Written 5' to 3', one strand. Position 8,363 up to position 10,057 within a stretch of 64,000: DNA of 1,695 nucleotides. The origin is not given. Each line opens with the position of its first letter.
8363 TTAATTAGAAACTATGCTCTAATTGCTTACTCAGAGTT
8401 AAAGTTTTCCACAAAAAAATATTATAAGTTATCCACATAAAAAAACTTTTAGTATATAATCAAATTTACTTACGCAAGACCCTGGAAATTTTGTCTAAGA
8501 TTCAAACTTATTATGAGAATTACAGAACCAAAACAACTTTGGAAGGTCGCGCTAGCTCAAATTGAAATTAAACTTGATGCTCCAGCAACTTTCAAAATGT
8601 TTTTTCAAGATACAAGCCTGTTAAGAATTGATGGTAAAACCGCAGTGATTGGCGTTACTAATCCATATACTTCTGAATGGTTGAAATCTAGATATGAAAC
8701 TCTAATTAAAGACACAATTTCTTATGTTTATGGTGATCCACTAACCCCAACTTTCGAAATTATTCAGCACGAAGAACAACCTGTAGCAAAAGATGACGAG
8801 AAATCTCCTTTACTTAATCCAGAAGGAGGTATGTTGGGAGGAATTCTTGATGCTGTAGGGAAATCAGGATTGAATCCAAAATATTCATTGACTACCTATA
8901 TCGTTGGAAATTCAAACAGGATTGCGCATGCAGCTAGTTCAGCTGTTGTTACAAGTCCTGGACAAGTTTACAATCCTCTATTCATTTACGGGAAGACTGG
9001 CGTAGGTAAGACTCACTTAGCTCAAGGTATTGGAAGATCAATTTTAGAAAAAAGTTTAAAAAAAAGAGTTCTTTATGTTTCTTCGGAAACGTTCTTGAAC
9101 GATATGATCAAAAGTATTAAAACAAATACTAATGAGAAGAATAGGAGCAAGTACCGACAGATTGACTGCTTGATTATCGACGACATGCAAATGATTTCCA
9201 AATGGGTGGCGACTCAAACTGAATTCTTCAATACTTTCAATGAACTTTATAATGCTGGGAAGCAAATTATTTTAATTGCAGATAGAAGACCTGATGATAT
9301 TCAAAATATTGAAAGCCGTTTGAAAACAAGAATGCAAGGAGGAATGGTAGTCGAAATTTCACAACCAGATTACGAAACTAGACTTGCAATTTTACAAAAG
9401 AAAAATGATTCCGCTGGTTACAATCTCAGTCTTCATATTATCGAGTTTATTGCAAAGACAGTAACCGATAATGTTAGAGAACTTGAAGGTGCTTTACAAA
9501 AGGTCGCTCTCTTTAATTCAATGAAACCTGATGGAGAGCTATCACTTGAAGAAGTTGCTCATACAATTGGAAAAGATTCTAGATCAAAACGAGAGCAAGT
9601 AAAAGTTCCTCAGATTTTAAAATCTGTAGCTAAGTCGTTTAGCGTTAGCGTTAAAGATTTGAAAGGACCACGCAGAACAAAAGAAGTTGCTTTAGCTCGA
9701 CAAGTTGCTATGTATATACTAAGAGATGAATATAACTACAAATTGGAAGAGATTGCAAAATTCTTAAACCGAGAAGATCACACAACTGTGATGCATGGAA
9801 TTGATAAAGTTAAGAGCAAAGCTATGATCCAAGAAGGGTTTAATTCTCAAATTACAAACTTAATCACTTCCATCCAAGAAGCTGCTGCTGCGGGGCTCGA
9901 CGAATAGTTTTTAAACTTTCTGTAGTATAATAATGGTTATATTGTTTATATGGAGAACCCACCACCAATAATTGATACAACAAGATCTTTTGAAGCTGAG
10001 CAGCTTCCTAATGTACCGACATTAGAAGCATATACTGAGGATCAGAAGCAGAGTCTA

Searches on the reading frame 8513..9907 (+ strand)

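Call 8: search_protein_families(library=pfam, proteins=[window:8513-9907:+])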
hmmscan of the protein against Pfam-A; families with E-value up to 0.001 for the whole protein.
window:8513-9907:+ (464 aa): 11 families
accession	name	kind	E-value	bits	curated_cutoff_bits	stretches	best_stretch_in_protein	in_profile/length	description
PF00308.24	Bac_DnaA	-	8.3e-57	192.3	23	1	120-280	1-161/162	Bacterial DnaA ATPAse domain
PF08299.17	Bac_DnaA_C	-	1.2e-23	83.4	31.5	1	367-433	3-69/69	Bacterial dnaA protein helix-turn-helix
PF01695.23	IstB_IS21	-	2.6e-07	30.9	24.1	1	156-253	95-190/238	IstB-like ATP binding protein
PF01637.24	ATPase_2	-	3.8e-06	27.3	33.2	1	152-257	19-117/225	ATPase domain predominantly from Archaea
PF13401.12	AAA_22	-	8.9e-06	26.5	27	0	156-255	8-121/130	AAA domain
PF13479.12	AAA_24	-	1.2e-05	25.6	27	0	156-249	5-121/195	AAA domain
PF00910.28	RNA_helicase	-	1.8e-05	25.6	21.5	1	157-247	2-76/105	RNA helicase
PF13173.12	AAA_14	-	2.5e-05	24.7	27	1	154-242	3-88/129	AAA domain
PF11638.13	DnaA_N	-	5.8e-05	23.2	24.6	1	8-69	2-63/65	DnaA N-terminal domain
PF12775.13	AAA_7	-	6.6e-05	23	25.8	1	152-229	32-113/181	P-loop containing dynein motor region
PF00004.35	AAA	-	0.00023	22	21.2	1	157-265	2-116/131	ATPase family associated with various cellular activities (AAA)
